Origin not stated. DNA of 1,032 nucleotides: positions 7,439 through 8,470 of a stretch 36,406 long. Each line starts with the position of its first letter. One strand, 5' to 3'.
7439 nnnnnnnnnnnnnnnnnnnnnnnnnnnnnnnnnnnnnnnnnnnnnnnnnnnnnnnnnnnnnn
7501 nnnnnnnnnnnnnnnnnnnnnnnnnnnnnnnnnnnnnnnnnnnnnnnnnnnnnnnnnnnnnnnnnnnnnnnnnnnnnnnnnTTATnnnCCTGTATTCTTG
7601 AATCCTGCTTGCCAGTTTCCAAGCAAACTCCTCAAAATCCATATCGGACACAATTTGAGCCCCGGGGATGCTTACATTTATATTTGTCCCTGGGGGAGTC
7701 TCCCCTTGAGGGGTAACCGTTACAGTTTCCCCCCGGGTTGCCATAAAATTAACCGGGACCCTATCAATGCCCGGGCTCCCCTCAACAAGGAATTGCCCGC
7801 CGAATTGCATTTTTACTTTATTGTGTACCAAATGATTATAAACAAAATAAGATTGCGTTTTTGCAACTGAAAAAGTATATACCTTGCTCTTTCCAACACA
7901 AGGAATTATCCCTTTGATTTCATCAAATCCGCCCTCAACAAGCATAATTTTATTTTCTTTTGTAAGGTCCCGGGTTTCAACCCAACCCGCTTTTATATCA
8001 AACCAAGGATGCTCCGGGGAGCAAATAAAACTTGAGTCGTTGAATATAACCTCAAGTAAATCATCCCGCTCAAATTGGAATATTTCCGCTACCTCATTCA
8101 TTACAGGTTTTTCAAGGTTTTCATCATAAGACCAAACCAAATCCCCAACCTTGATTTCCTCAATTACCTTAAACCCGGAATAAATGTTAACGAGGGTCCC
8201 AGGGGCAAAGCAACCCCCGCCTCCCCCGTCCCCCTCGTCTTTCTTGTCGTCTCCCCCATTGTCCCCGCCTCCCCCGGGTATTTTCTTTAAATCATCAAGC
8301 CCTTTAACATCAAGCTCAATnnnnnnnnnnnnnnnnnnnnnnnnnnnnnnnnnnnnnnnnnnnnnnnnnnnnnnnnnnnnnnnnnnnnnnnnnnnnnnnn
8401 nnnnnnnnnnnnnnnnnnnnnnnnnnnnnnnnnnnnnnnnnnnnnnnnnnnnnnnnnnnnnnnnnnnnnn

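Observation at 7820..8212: Mini-intein-like Hint/BIL autoprocessing domain built into the tape measure protein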

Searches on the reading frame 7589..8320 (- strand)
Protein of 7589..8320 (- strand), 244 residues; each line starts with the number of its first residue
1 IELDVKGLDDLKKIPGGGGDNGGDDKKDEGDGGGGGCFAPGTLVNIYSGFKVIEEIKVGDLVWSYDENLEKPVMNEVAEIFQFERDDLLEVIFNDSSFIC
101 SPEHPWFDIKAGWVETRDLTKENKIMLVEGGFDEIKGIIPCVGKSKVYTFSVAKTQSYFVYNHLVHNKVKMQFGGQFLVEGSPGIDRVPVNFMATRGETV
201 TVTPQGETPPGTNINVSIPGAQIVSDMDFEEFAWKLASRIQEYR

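Call 14: find_homologous_proteins(query=window:7589-8320:-, max_evalue=0.001)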
Query window:7589-8320:- (244 aa): 5 proteins with E <= 0.001 among 2787 candidates.
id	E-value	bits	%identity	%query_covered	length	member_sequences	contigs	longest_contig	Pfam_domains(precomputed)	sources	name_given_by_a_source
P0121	1.3e-11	63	35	54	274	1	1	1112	PF07591.16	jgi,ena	-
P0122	3.6e-8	51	31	55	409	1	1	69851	PF07591.16,PF14623.12,PF01079.26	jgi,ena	-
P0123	3.0e-6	45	25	54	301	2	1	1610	-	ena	-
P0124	4.4e-6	44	24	64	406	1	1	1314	PF07591.16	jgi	jgi:hypothetical protein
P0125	1.3e-5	43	24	64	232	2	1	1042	PF07591.16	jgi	jgi:hypothetical protein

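Call 22: find_encoding_contigs(protein=P0122, flank=10000, max_places=3)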
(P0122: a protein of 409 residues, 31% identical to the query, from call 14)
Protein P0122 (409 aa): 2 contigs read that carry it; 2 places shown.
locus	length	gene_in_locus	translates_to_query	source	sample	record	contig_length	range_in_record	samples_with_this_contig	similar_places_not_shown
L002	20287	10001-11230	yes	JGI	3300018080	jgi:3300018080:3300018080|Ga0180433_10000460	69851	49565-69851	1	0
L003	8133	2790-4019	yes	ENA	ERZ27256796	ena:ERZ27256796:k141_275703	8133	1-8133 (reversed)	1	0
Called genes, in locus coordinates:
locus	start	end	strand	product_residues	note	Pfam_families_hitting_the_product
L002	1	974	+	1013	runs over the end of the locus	PF00932:LTD, PF07705:CARDB, PF00932:LTD, PF13091:PLDc_2, PF00614:PLDc (faint), PF13091:PLDc_2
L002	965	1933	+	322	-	PF01694:Rhomboid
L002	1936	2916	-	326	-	PF06550:SPP, PF04258:Peptidase_A22B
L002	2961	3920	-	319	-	PF01699:Na_Ca_ex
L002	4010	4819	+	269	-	PF00590:TP_methylase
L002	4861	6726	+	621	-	PF01935:DUF87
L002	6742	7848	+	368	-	PF01841:Transglut_core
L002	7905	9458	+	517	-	PF00672:HAMP, PF00512:HisKA, PF02518:HATPase_c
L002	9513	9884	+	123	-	PF00072:Response_reg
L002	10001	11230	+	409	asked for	PF01079:Hint, PF14623:Vint (weak), PF07591:PT-HINT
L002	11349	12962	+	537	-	-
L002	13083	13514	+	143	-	PF00164:Ribosom_S12_S23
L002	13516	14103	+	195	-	PF00177:Ribosomal_S7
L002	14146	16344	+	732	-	PF00009:GTP_EFTU, PF22042:EF-G_D2, PF03144:GTP_EFTU_D2, PF14492:EFG_III, PF03764:EFG_IV, PF00679:EFG_C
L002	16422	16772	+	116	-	-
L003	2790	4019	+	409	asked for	PF01079:Hint, PF14623:Vint (weak), PF07591:PT-HINT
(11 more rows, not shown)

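Call 23: find_encoding_contigs(protein=P0123, flank=5000, max_places=3)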
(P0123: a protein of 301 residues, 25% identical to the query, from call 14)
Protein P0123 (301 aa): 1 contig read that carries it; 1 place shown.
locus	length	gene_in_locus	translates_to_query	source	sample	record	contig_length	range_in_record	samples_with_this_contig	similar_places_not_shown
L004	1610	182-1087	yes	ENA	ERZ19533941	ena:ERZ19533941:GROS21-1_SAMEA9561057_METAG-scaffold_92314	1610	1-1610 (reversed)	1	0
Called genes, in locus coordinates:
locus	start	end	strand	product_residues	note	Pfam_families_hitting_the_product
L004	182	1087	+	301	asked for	-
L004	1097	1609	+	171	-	?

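Call 31: search_protein_representatives(protein=window:7589-8260:-)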
Query: 224 residues. Proteins with E-value up to 0.001 (for the whole library): 7616; up to 1e-10: 719; up to 1e-30: 8. The best 150 are listed.
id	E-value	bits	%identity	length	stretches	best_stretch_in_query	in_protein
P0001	2.9e-149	511.4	100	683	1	1-224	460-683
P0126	2.3e-49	184.5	34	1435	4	17-148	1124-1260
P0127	1.6e-42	162.1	30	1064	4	15-155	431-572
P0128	1.1e-39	152.9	31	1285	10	14-148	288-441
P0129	1.8e-34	135.8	32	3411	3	2-148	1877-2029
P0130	1.4e-33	132.9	30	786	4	13-148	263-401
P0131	7.8e-33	130.4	31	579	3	13-149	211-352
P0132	4.2e-32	128.0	34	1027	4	13-91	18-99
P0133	2.2e-29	119.1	33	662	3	17-147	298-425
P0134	7.8e-27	110.8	37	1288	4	15-95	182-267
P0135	1.4e-26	110.0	30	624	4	16-151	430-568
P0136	6.4e-26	107.8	30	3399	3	16-149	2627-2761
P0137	8.8e-26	107.3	31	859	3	14-148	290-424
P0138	1.8e-25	106.3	28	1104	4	14-153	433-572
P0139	3.0e-25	105.6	31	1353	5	3-96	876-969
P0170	1.2e-18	83.9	34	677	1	16-196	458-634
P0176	6.0e-18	81.7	35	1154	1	15-210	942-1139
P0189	3.5e-17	79.2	34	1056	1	15-186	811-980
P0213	5.0e-16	75.4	31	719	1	9-197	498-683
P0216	6.9e-16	75.0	34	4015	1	10-165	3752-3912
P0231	1.9e-15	73.5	35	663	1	10-157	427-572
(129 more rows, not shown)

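Call 41: search_protein_families(library=pfam, proteins=[P0170, P0176, P0189, P0213, P0231, P0216], max_evalue=0.001)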
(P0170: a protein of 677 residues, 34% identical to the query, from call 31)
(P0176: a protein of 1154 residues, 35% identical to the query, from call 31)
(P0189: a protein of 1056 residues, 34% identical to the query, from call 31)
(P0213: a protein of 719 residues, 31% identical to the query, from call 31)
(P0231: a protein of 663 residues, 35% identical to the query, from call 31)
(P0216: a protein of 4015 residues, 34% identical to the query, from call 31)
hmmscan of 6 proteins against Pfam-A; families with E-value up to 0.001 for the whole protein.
P0170 (677 aa): 5 families
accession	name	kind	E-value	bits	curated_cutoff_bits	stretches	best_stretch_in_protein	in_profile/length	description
PF07591.16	PT-HINT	-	2.5e-12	47.7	27.7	1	466-581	2-123/137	Pretoxin HINT domain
PF13403.11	Hint_2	-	1.9e-07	32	28.4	1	459-548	2-101/147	Hint domain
PF14890.11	Intein_splicing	-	3.9e-06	27.2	35.8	1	474-549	11-95/155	Intein splicing domain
PF08044.16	DUF1707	-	0.00015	22.2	27.6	0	349-374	11-36/53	DUF1707 SHOCT-like domain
PF09851.14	SHOCT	-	0.00024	21.2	27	0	307-327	2-22/28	Short C-terminal domain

P0176 (1154 aa): 2 families
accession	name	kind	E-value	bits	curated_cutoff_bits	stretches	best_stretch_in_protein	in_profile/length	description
PF07591.16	PT-HINT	-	7.3e-11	42.9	27.7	1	963-1075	9-126/137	Pretoxin HINT domain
PF14890.11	Intein_splicing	-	6.5e-05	23.2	35.8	1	957-1078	74-155/155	Intein splicing domain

P0189 (1056 aa): 2 families
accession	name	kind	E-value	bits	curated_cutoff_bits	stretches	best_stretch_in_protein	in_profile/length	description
PF07591.16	PT-HINT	-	5.2e-13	49.9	27.7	1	820-941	2-126/137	Pretoxin HINT domain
PF13403.11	Hint_2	-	6.7e-05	23.7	28.4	1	813-849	2-38/147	Hint domain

P0213 (719 aa): 3 families
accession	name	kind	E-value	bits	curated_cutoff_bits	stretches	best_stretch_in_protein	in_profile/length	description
PF07591.16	PT-HINT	-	1.6e-10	41.8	27.7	1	512-635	1-128/137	Pretoxin HINT domain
PF13403.11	Hint_2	-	1.1e-08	36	28.4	1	506-572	2-72/147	Hint domain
PF14890.11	Intein_splicing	-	1.1e-05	25.7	35.8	0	526-595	18-94/155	Intein splicing domain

P0231 (663 aa): 3 families
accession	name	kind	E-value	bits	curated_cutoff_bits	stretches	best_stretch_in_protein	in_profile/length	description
PF07591.16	PT-HINT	-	2.2e-12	47.9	27.7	1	440-561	1-128/137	Pretoxin HINT domain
PF13403.11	Hint_2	-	2e-08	35.2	28.4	1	433-524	1-102/147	Hint domain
PF14890.11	Intein_splicing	-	1.4e-06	28.6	35.8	1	448-524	10-95/155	Intein splicing domain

P0216 (4015 aa): 2 families
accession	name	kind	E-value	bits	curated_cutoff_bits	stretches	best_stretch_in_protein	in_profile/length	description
PF07591.16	PT-HINT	-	5.6e-11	43.3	27.7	1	3766-3885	2-123/137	Pretoxin HINT domain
PF13403.11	Hint_2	-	1.6e-06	29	28.4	1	3759-3795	2-38/147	Hint domain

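Call 42: search_protein_families(library=phrogs, proteins=[P0170, P0176, P0189, P0213, P0231, P0216], max_evalue=0.00001)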
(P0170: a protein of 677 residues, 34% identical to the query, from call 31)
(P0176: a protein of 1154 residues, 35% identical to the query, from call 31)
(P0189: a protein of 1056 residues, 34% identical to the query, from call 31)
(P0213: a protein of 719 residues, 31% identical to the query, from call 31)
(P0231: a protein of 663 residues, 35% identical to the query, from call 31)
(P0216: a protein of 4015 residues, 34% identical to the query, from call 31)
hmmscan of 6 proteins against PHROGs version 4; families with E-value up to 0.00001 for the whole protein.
P0170 (677 aa): 5 families
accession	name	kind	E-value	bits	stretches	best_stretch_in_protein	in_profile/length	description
phrog_21587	-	unknown function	5.2e-10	39.1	1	459-559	575-679/706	-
phrog_8125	-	tail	9.7e-10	39.1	1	126-238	170-279/578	tail length tape measure protein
phrog_16259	-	DNA, RNA and nucleotide metabolism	7.7e-09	36.2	1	459-547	233-327/330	DNA helicase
phrog_13338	-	unknown function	2.7e-08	33.5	1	127-329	137-300/903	-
phrog_167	-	tail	1.4e-07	30.7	1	24-403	9-338/1555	tail length tape measure protein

P0176 (1154 aa): 0 families

P0189 (1056 aa): 1 family
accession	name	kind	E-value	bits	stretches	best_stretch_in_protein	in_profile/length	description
phrog_21587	-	unknown function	2.7e-06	26.8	1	784-908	546-672/706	-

P0213 (719 aa): 1 family
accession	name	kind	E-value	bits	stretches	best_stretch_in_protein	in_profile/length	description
phrog_21587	-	unknown function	2.8e-11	43.3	1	505-603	574-675/706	-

P0231 (663 aa): 2 families
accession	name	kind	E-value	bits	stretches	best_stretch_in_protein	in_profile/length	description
phrog_16259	-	DNA, RNA and nucleotide metabolism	7.9e-11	42.8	1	433-522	232-327/330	DNA helicase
phrog_21587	-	unknown function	6.1e-10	38.9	1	432-534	573-679/706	-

P0216 (4015 aa): 2 families
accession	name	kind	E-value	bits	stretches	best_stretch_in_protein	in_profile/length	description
phrog_21587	-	unknown function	2e-15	57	1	3759-3857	575-676/706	-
phrog_16259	-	DNA, RNA and nucleotide metabolism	2.3e-07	31.4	1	3759-3848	233-328/330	DNA helicase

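Call 47: find_related_loci(query=A3, collection=viral_contigs, flank=8000)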
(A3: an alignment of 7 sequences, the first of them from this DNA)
Query A3 (218 aa) in viral_contigs; peptide patterns used: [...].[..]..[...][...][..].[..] (x = any residue, [..] = any of these).
111 stretches matched a pattern; 32 encode a relative of the query (tblastn E <= 1e-3); 32 distinct loci.
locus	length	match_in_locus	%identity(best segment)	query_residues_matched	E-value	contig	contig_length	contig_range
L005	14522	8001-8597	28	11-179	3e-18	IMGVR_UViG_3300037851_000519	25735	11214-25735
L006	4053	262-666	31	5-141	4e-16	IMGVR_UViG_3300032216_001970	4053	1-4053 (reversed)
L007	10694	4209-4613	31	5-141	1e-14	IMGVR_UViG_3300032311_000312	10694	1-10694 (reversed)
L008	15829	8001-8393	31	9-141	4e-12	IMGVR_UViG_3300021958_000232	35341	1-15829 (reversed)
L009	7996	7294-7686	32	9-141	7e-12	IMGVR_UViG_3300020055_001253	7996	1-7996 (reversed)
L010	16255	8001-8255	32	11-100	5e-11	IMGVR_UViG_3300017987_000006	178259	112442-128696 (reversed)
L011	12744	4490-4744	32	11-100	5e-11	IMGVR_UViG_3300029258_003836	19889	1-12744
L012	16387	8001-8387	30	11-141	2e-10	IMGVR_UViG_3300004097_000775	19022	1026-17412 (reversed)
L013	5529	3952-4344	30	9-141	7e-10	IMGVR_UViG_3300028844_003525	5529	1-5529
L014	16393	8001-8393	30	9-141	7e-10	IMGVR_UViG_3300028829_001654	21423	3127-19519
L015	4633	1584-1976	30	9-141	7e-10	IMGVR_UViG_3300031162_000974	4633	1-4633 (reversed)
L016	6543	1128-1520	30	9-141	1e-9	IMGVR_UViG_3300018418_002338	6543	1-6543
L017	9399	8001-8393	30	9-141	1e-9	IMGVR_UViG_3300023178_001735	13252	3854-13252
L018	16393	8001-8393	30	9-141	1e-9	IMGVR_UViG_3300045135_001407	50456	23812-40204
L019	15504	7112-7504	29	9-141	2e-9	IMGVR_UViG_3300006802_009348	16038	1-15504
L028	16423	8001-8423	29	8-141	3e-7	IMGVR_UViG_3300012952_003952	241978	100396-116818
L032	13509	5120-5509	25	11-141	5e-7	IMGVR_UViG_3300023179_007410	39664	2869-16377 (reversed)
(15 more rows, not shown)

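Call 50: search_protein_families(library=pfam, proteins=[L008:7941-14135:+, L028:7950-11375:+, L032:4763-6067:+], max_evalue=0.001)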
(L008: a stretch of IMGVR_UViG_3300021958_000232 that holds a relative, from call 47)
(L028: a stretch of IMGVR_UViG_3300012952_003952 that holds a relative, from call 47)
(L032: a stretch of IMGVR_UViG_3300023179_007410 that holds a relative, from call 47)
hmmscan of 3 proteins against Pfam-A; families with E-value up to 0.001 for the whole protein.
L008:7941-14135:+ (2065 aa): 6 families
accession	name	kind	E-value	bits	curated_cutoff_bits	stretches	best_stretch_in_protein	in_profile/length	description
PF13550.12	Phage-tail_3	-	9.8e-15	55.3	23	1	580-725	9-151/164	Putative phage tail protein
PF24801.1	FNIII-A_GpJ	-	8.4e-11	42.5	27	1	268-379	19-125/126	Tip attachment protein J,FNIII-A domain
PF07591.16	PT-HINT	-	1.6e-07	32.1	27.7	1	30-152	2-130/137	Pretoxin HINT domain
PF01079.26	Hint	-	2.5e-07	31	29.7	1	21-101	11-96/213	Hint module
PF14890.11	Intein_splicing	-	5.5e-05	23.5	35.8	0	114-151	117-155/155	Intein splicing domain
PF13403.11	Hint_2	-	0.00018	22.3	28.4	0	23-69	2-48/147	Hint domain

L028:7950-11375:+ (1142 aa): 1 family
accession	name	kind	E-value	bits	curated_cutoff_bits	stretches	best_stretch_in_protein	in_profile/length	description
PF07591.16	PT-HINT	-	3.1e-05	24.7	27.7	1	27-152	1-123/137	Pretoxin HINT domain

L032:4763-6067:+ (435 aa): 3 families
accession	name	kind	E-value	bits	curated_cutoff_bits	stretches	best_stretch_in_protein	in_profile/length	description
PF07591.16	PT-HINT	-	1.9e-15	57.8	27.7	1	127-243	2-123/137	Pretoxin HINT domain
PF14890.11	Intein_splicing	-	1.1e-05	25.7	35.8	0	128-207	3-91/155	Intein splicing domain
PF13403.11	Hint_2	-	6.6e-05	23.8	28.4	1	120-164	2-46/147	Hint domain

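Call 51: find_encoding_contigs(protein=P0213, flank=8000, max_places=2)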
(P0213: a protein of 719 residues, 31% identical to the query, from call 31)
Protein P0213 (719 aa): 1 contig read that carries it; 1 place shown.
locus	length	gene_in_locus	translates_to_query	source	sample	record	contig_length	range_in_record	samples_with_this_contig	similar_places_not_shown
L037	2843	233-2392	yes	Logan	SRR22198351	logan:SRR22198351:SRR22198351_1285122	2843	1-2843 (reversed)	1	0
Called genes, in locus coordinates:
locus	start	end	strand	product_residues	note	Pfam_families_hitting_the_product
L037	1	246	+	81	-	?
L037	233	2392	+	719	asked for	PF07591:PT-HINT, PF13403:Hint_2 (weak), PF14890:Intein_splicing (faint)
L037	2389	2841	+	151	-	?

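Call 52: find_encoding_contigs(protein=P0176, flank=9000, max_places=2)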
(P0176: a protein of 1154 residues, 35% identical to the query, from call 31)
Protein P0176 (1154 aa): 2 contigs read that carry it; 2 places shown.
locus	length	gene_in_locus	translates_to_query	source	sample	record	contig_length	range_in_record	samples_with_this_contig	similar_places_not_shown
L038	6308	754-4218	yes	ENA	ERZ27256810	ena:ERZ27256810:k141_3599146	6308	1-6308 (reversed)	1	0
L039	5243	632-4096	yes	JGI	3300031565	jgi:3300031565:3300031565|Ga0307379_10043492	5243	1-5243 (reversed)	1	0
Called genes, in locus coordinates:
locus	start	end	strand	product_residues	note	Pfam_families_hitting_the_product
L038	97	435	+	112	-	-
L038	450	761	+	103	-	-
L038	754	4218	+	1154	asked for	PF07591:PT-HINT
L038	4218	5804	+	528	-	-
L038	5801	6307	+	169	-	?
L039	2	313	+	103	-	?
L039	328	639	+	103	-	-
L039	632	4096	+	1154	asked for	PF07591:PT-HINT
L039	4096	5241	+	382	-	?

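Call 53: find_encoding_contigs(protein=P0170, flank=9000, max_places=2)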
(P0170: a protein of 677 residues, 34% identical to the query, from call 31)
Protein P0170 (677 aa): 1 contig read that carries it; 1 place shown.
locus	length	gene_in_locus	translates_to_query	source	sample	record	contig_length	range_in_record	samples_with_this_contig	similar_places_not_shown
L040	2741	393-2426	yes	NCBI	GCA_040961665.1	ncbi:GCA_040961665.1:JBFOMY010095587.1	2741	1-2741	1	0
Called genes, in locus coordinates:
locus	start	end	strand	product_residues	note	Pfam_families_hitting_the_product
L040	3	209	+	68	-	?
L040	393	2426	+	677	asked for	PF14890:Intein_splicing (faint), PF07591:PT-HINT, PF13403:Hint_2 (weak)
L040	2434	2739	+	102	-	?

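Call 54: find_encoding_contigs(protein=P0189, flank=9000, max_places=2)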
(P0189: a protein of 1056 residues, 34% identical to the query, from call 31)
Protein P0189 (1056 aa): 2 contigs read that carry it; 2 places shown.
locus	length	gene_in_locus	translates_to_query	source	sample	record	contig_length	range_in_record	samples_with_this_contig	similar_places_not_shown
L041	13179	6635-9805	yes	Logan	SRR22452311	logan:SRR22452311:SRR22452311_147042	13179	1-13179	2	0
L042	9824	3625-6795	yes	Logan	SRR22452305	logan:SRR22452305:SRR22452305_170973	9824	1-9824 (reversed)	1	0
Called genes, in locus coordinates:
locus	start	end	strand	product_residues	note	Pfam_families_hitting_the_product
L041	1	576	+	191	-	?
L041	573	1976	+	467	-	-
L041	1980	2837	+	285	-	-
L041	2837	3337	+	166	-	-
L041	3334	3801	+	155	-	-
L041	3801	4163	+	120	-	-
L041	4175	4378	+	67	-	-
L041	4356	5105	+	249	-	-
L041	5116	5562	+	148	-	-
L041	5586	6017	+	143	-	-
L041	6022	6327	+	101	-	-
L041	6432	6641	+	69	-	-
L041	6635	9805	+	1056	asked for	PF07591:PT-HINT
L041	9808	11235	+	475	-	-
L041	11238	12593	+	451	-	-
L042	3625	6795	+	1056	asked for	PF07591:PT-HINT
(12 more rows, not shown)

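Call 59: search_dna_similar(query=L008:7941-8900:+, collection=phages, mode=protein, max_rows=25, max_evalue=0.001)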
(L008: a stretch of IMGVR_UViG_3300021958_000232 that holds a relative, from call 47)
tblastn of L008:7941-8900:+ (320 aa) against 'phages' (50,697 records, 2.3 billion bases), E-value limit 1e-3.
Records with a match: 16; places in all: 16; records where one place covers at least 80% of the query: 0.
Best place of each record, by identity: <60% 16.
By first word of the organism name: Vibrio 11; uncultured 1; Ruminococcus 1; Bacteriophage 1; Oceanotoga 1; Rhodobacter 1.
By host as written in the record: - 10; Vibrio crassostreae 2; Vibrio vulnificus 1; Ruminococcus sp. 1; Oceanotoga teriensis UFV_LIMV02 1; Rhodobacter capsulatus YW1 1.
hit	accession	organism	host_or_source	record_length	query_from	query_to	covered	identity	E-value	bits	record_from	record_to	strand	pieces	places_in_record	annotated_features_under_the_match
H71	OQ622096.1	Vibrio phage 13VV501A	Vibrio vulnificus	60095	23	151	40%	32.9%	4e-11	70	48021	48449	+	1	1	P-loop containing nucleoside triphosphate hydrolase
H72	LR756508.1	uncultured phage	metagenomic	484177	23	151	40%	31.3%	7e-9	63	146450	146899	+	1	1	record has no annotation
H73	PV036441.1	Ruminococcus phage NatCom_29429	Ruminococcus sp.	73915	23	151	40%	30.4%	7e-4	47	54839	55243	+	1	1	hypothetical protein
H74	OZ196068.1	Vibrio phage K453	Seawater and oysters mix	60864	23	151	40%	30.3%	1e-7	59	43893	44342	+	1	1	DNA helicase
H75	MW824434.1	Vibrio phage PS65A.1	Vibrio crassostreae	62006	23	151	40%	30.0%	4e-7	57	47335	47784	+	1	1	hypothetical protein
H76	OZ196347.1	Vibrio phage K389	Seawater and oysters mix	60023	23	151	40%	29.3%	2e-6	56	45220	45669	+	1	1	DNA helicase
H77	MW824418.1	Vibrio phage 268E42.1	Vibrio crassostreae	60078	23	151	40%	29.3%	2e-6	56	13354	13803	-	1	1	hypothetical protein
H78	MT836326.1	Bacteriophage sp.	human fecal samples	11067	23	151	40%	28.9%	3e-4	48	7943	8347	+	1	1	record has no annotation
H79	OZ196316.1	Vibrio phage K459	Seawater and oysters mix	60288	23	151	40%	28.7%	2e-6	55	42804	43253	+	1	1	DNA helicase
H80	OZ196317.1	Vibrio phage K461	Seawater and oysters mix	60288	23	151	40%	28.7%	2e-6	55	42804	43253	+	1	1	DNA helicase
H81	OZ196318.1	Vibrio phage K457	Seawater and oysters mix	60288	23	151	40%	28.7%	2e-6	55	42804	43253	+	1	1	DNA helicase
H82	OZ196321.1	Vibrio phage K455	Seawater and oysters mix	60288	23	151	40%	28.7%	2e-6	55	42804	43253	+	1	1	DNA helicase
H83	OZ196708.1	Vibrio phage K456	Seawater and oysters mix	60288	23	151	40%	28.7%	2e-6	55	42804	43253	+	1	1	DNA helicase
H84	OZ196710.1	Vibrio phage K458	Seawater and oysters mix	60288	23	151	40%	28.7%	2e-6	55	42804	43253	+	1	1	DNA helicase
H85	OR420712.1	Oceanotoga phage vB_OteS-UFV02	Oceanotoga teriensis UFV_LIMV02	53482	23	136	36%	32.2%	2e-5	52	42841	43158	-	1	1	putative terminase large subunit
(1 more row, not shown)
